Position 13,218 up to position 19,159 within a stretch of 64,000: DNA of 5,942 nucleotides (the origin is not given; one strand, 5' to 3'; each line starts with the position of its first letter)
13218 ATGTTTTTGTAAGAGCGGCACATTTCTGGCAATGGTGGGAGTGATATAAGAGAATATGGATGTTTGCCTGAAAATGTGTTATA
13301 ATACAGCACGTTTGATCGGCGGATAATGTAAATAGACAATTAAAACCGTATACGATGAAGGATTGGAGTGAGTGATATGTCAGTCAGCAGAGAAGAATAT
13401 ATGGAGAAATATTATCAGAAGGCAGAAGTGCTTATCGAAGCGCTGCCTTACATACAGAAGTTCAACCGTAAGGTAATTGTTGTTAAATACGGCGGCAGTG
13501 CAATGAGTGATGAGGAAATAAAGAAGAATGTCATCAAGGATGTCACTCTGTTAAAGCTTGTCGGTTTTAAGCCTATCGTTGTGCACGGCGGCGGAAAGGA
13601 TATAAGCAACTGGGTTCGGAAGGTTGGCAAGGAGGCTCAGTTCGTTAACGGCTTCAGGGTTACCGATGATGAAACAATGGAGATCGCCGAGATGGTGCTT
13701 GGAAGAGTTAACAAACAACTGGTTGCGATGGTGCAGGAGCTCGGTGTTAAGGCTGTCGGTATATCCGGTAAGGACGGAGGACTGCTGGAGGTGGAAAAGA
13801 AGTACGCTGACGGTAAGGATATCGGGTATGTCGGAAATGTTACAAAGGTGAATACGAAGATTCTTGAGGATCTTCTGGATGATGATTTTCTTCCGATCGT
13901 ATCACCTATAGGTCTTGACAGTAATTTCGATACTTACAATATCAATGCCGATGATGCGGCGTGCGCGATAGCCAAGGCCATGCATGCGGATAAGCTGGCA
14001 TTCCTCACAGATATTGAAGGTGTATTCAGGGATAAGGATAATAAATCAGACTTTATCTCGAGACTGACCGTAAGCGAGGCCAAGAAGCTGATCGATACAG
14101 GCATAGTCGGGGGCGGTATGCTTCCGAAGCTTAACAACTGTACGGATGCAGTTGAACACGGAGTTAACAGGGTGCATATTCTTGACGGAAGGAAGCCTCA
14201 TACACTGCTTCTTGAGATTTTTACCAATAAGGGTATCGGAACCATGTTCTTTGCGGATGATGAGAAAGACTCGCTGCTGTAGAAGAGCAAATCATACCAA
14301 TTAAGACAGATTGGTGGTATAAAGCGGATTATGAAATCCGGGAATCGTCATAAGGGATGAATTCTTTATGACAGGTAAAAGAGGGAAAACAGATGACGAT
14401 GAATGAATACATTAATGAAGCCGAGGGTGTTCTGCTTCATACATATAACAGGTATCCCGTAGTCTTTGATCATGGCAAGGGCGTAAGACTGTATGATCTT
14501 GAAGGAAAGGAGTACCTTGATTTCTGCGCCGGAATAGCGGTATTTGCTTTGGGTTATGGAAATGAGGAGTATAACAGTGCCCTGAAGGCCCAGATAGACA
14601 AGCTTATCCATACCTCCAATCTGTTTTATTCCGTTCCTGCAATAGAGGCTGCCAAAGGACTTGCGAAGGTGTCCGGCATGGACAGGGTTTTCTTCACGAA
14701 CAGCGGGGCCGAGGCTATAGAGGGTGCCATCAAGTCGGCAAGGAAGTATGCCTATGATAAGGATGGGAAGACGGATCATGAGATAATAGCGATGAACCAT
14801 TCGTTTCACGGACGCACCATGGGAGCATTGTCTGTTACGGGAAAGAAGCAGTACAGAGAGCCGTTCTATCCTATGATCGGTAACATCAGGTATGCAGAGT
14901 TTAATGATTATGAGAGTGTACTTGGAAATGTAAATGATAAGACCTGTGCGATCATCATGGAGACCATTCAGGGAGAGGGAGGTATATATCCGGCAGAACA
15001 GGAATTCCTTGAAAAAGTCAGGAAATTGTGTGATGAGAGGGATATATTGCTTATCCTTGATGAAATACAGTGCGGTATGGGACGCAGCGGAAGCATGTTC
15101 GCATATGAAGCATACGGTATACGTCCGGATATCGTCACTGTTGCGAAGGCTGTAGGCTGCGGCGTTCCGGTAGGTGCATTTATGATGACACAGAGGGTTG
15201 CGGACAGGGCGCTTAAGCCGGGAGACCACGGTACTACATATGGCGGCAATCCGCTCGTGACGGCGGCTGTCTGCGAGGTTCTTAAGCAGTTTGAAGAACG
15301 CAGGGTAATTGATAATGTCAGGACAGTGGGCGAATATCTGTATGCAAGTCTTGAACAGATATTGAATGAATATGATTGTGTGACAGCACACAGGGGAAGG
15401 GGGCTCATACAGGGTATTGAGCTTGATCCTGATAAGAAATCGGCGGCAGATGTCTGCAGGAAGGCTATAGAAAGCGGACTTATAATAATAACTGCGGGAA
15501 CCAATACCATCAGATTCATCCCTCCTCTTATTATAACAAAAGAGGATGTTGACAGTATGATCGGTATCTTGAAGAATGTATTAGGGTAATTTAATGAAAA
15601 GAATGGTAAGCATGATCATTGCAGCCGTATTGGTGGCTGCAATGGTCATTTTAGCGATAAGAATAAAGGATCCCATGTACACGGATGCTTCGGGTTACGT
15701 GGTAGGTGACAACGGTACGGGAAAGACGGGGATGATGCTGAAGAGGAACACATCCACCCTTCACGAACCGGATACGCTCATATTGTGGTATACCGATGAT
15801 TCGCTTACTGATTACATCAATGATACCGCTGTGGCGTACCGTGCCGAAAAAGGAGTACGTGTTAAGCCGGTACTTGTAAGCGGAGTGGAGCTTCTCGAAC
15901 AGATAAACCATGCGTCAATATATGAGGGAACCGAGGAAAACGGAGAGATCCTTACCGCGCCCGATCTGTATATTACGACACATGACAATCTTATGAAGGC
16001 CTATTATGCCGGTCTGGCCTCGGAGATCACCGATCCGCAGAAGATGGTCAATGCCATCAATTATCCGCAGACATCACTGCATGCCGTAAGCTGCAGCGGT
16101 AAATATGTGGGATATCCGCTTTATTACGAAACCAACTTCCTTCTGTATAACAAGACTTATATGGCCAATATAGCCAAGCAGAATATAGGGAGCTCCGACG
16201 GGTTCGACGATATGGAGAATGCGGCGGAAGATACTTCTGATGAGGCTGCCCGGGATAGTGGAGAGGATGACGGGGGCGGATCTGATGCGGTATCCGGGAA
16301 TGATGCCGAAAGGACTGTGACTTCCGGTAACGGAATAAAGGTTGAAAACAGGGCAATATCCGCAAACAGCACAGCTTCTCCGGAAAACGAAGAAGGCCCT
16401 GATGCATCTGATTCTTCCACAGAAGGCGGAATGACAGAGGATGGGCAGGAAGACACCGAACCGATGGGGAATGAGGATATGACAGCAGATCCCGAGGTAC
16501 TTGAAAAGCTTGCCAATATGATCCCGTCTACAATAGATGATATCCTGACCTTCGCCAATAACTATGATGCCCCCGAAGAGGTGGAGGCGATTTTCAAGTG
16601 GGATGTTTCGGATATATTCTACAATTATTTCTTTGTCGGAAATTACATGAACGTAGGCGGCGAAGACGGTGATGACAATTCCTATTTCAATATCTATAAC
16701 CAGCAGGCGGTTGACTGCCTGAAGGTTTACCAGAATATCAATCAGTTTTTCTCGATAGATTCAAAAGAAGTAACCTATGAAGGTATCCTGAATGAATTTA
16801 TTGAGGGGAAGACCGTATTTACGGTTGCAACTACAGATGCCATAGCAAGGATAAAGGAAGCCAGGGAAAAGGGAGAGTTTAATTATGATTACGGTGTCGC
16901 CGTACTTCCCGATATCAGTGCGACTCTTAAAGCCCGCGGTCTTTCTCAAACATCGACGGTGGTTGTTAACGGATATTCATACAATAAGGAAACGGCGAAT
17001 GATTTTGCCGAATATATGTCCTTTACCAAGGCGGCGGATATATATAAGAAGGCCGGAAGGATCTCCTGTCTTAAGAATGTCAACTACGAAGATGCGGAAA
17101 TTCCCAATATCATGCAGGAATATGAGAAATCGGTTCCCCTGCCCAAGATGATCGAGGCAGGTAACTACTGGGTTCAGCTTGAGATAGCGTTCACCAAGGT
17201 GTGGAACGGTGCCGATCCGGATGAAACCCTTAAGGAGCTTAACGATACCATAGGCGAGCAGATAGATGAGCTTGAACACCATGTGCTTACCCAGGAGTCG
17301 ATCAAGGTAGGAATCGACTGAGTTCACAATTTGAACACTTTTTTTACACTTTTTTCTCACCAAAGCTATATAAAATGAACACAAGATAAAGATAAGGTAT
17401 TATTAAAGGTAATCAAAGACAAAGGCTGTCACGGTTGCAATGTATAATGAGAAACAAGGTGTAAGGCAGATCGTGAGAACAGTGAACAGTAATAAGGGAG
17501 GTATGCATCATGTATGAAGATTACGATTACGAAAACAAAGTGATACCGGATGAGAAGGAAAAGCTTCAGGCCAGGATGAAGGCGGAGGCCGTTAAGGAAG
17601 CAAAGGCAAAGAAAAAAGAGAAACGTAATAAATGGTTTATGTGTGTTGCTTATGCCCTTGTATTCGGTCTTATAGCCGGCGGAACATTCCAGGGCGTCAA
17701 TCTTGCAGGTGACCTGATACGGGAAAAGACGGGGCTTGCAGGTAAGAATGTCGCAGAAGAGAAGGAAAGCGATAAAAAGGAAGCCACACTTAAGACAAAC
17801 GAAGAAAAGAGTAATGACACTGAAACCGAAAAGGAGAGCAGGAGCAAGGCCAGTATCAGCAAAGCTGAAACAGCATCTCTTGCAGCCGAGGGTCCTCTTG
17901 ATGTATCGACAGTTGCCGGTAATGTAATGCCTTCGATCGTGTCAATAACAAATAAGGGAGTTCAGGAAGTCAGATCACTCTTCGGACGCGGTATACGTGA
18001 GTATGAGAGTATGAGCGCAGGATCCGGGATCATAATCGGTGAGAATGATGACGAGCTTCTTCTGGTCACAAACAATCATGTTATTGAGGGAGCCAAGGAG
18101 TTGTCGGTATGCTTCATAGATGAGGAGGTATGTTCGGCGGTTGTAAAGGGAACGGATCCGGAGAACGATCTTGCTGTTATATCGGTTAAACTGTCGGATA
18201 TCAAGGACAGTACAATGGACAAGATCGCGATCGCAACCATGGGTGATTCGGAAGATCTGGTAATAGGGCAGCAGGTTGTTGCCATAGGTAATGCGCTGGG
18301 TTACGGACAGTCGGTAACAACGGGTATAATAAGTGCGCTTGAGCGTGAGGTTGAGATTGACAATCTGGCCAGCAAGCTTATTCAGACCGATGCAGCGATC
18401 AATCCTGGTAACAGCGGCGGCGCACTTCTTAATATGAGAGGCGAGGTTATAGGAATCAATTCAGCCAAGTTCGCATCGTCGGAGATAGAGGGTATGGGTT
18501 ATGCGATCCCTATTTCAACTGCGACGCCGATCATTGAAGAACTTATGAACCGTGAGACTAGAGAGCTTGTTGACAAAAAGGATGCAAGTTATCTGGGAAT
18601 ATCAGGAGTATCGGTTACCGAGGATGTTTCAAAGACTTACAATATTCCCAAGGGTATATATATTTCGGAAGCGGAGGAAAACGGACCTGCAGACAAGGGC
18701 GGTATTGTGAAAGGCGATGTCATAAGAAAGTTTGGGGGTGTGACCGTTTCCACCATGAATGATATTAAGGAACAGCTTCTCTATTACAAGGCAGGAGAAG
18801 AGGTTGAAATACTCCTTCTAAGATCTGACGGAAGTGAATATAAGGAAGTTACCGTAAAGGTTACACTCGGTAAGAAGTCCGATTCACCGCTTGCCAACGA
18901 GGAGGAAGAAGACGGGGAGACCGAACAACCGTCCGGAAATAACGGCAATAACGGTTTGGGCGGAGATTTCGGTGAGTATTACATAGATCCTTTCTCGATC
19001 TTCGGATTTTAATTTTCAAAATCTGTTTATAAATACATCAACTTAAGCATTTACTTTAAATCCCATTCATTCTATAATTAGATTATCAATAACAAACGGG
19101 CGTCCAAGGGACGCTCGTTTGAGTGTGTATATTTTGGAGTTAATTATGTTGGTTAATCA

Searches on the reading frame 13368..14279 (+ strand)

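Call 19: search_protein_families(library=pfam, proteins=[window:13368-14279:+], max_evalue=0.001)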
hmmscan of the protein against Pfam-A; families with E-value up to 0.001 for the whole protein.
window:13368-14279:+ (304 aa): 1 family
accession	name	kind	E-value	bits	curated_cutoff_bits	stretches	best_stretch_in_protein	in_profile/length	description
PF00696.33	AA_kinase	-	3.1e-48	165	24.9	1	35-273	1-234/234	Amino acid kinase family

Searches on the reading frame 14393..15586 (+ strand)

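Call 19: search_protein_families(library=pfam, proteins=[window:14393-15586:+], max_evalue=0.001)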
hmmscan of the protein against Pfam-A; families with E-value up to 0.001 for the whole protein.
window:14393-15586:+ (398 aa): 2 families
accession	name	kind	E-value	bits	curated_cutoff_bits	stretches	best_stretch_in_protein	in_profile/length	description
PF00202.27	Aminotran_3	-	1.8e-120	402.8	30.5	1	19-397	7-403/403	Aminotransferase class-III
PF00155.27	Aminotran_1_2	-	4.6e-05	23.2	19.7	1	161-370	123-334/361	Aminotransferase class I and II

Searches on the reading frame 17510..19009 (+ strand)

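Call 19: search_protein_families(library=pfam, proteins=[window:17510-19009:+], max_evalue=0.001)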
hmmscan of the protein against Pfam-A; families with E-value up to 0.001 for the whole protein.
window:17510-19009:+ (500 aa): 6 families
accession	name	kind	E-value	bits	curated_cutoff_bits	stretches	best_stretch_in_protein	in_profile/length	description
PF13365.12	Trypsin_2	-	5.4e-30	105.5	27.6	1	171-316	1-144/144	Trypsin-like peptidase domain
PF00089.32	Trypsin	-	5.2e-16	59.6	20.6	1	173-342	29-220/220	Trypsin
PF13180.12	PDZ_2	-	6.2e-11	42.9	27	1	362-451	3-80/80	PDZ domain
PF00595.29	PDZ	-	1.3e-08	35.6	23.2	1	358-435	8-79/81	PDZ domain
PF17820.7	PDZ_6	-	1.5e-08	34.7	27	1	385-438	2-54/54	PDZ domain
PF14685.13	PDZ_Tricorn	-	7.7e-05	23.1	25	1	379-449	19-88/88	Tricorn protease PDZ domain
